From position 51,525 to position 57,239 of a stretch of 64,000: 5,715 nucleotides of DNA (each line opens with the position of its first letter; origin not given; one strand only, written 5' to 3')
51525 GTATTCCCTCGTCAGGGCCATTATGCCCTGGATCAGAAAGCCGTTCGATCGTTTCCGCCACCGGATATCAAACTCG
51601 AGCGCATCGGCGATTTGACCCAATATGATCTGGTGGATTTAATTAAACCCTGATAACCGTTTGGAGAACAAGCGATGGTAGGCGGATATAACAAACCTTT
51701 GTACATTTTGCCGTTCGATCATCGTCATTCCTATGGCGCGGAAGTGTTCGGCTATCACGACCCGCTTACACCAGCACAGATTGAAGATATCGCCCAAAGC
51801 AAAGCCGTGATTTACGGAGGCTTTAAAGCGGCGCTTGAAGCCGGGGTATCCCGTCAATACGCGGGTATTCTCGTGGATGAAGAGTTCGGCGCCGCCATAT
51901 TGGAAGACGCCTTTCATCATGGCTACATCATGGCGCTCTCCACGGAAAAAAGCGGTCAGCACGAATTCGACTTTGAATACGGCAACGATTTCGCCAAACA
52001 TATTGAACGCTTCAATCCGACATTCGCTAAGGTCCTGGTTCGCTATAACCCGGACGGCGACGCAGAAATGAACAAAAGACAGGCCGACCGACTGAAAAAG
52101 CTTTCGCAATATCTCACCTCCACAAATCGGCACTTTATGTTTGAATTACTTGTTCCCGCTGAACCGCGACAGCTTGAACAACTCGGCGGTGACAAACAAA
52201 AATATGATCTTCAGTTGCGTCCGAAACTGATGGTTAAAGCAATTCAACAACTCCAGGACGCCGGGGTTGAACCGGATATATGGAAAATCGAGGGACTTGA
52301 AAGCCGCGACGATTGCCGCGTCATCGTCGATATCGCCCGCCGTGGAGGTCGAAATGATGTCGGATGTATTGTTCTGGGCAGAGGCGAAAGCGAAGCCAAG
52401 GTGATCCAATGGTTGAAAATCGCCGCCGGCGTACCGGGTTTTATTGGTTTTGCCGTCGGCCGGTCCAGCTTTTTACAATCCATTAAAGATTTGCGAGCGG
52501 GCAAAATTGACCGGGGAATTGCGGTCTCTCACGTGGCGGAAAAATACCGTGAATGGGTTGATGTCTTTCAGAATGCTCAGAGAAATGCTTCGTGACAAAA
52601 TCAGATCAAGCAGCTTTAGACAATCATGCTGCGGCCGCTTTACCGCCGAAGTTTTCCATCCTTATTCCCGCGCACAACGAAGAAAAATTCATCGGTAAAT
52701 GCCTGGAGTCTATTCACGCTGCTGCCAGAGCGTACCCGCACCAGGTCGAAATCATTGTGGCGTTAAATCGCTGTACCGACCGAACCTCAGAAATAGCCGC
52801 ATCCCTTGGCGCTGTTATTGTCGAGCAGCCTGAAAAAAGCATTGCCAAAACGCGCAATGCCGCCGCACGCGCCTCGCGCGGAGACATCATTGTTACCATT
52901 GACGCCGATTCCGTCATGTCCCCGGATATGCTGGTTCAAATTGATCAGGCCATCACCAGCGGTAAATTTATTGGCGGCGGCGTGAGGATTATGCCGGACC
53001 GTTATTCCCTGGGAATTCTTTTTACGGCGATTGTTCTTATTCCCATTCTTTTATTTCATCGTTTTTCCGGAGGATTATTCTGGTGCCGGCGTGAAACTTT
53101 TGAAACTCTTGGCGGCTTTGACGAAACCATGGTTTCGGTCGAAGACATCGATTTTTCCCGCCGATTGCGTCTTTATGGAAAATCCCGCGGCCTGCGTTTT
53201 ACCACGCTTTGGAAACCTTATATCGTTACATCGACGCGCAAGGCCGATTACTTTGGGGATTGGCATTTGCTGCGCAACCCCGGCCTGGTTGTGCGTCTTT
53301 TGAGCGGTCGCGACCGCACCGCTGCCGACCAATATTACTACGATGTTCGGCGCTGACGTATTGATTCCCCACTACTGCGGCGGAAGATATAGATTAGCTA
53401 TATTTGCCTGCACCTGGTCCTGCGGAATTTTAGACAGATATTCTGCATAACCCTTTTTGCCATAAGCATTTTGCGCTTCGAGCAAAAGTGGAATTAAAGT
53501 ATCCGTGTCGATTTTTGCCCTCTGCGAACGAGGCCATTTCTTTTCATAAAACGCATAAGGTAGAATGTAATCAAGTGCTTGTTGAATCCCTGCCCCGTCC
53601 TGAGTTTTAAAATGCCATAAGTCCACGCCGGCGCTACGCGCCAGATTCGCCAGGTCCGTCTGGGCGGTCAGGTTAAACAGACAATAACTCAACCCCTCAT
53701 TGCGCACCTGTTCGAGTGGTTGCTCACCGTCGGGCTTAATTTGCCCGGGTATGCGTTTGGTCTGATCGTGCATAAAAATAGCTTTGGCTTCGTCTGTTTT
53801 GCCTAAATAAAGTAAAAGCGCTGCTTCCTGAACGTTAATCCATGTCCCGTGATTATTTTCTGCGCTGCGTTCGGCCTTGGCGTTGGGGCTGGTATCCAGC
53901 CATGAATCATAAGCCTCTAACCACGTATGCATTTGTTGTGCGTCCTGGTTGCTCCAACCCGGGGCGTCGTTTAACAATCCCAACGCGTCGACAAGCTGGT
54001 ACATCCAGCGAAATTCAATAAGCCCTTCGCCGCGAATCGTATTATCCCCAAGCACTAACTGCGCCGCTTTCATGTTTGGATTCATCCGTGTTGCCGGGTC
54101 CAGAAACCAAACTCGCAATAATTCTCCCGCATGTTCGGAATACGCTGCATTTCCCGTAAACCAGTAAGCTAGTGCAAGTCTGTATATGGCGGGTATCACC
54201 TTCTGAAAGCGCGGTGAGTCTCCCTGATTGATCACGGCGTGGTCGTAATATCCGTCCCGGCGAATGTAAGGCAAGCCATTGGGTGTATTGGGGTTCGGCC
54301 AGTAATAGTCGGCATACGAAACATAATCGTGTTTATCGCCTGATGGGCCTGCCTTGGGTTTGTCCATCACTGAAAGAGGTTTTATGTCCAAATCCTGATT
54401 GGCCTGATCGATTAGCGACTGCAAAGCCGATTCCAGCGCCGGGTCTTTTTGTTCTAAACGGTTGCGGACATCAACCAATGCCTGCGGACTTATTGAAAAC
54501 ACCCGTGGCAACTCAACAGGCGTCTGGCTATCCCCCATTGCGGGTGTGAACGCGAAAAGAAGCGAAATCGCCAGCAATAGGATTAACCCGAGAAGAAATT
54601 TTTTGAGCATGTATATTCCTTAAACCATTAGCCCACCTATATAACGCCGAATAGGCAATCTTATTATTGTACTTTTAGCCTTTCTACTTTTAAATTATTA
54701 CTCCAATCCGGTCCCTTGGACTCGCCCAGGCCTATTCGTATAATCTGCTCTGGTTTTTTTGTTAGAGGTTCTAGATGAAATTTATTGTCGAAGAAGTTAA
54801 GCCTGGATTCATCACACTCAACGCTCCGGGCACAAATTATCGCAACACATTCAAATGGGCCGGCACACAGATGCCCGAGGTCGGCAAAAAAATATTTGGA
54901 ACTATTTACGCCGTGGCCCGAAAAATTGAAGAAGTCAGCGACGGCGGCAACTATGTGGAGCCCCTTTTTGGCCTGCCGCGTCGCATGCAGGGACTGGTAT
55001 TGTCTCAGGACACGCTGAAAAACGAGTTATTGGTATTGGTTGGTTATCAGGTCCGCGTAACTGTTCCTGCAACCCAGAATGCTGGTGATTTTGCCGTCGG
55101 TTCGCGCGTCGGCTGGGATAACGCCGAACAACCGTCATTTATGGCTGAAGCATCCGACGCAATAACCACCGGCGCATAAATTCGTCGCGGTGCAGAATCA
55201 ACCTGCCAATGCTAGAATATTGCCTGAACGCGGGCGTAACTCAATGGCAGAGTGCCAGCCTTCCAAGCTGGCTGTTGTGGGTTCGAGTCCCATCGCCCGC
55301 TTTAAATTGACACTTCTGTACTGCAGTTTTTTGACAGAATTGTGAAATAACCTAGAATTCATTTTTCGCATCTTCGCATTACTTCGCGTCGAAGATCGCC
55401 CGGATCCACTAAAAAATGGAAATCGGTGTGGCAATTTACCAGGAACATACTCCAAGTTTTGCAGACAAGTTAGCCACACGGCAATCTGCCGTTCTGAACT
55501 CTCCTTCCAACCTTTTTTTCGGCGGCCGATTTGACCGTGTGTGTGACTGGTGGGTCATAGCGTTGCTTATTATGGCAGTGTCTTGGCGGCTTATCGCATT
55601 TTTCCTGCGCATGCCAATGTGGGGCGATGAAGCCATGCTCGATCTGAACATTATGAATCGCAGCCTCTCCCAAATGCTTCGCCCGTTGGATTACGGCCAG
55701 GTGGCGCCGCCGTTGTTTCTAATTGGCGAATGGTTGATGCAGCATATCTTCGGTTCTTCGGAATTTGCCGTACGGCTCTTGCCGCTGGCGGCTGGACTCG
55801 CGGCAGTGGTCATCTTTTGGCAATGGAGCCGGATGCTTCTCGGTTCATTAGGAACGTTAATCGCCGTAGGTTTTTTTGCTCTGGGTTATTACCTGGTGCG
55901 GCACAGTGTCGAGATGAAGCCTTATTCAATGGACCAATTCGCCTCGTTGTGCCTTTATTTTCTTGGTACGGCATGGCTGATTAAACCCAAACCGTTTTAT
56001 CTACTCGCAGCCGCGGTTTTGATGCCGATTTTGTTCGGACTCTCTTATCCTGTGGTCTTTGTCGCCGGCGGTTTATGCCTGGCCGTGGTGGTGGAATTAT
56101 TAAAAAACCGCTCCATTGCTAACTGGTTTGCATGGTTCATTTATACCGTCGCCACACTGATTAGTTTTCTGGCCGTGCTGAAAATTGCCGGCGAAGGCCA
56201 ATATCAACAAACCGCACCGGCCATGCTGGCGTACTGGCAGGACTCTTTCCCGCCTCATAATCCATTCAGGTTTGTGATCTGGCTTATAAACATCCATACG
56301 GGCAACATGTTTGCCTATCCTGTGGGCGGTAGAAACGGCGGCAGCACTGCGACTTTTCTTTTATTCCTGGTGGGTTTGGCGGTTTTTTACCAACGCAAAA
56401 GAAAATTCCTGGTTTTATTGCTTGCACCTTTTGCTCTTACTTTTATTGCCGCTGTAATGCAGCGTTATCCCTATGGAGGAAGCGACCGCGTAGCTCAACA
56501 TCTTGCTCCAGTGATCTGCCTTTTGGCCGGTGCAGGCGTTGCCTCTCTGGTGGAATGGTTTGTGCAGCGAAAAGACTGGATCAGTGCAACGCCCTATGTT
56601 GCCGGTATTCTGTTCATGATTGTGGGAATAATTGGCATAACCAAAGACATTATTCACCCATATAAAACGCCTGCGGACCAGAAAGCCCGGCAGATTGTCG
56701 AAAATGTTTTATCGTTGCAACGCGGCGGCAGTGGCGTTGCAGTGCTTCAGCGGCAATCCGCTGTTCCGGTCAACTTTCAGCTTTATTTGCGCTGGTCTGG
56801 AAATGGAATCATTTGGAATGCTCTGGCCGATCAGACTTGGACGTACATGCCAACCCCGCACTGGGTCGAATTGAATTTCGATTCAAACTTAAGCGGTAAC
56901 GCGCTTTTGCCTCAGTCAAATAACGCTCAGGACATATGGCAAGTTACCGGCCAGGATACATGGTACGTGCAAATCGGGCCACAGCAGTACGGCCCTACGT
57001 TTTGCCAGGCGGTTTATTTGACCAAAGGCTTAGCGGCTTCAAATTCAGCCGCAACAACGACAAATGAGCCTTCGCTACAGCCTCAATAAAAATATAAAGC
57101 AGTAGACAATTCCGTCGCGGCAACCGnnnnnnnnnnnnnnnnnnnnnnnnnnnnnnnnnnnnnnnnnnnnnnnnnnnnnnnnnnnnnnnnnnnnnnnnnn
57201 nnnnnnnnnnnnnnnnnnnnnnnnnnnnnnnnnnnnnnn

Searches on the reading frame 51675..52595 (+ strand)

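Call 54: search_protein_families(library=pfam, proteins=[window:51675-52595:+], max_evalue=0.001)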
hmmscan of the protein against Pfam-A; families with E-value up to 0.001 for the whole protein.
window:51675-52595:+ (306 aa): 1 family
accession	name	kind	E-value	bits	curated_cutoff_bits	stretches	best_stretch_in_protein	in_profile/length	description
PF09863.15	DUF2090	-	1.8e-32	113.2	27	1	8-300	36-308/310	Uncharacterized protein conserved in bacteria (DUF2090)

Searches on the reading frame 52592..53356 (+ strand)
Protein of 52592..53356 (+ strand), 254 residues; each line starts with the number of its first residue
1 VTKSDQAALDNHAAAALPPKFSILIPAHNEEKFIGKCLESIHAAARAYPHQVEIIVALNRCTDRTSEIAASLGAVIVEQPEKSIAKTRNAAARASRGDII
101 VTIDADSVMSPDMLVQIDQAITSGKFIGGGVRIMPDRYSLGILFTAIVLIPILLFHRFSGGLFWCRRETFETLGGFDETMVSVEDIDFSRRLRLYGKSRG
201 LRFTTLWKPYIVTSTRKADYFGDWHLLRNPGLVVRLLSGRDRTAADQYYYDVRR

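Call 54: search_protein_families(library=pfam, proteins=[window:52592-53356:+], max_evalue=0.001)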
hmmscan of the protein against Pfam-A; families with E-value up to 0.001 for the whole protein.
window:52592-53356:+ (254 aa): 4 families
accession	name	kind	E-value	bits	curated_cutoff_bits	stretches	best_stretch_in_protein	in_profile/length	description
PF00535.33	Glycos_transf_2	-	4e-20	72.8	23.3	1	22-123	1-105/168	Glycosyl transferase family 2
PF13641.12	Glyco_tranf_2_3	-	8.8e-14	52.5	27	1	19-194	2-196/230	Glycosyltransferase like family 2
PF10111.15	Glyco_tranf_2_2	-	3.5e-09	37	27.3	1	23-123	2-108/276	Glycosyltransferase like family 2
PF13632.12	Glyco_trans_2_3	-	4.4e-06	27.1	27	1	99-211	1-119/198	Glycosyl transferase family group 2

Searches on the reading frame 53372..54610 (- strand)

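Call 54: search_protein_families(library=pfam, proteins=[window:53372-54610:-], max_evalue=0.001)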
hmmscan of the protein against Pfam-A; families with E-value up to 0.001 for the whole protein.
window:53372-54610:- (412 aa): 1 family
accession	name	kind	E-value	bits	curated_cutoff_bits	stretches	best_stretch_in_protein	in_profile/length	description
PF05426.18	Alginate_lyase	-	5.4e-75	252.8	22.2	1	80-359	1-275/275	Alginate lyase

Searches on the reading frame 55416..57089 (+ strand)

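Call 5: search_protein_families(library=pfam, proteins=[window:55416-57089:+], max_evalue=0.01)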
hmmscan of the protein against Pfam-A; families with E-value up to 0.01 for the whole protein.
window:55416-57089:+ (557 aa): 1 family
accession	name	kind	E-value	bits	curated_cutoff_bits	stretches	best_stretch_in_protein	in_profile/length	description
PF13231.12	PMT_2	-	2.6e-05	24.9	26.1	1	98-249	3-153/160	Dolichyl-phosphate-mannose-protein mannosyltransferase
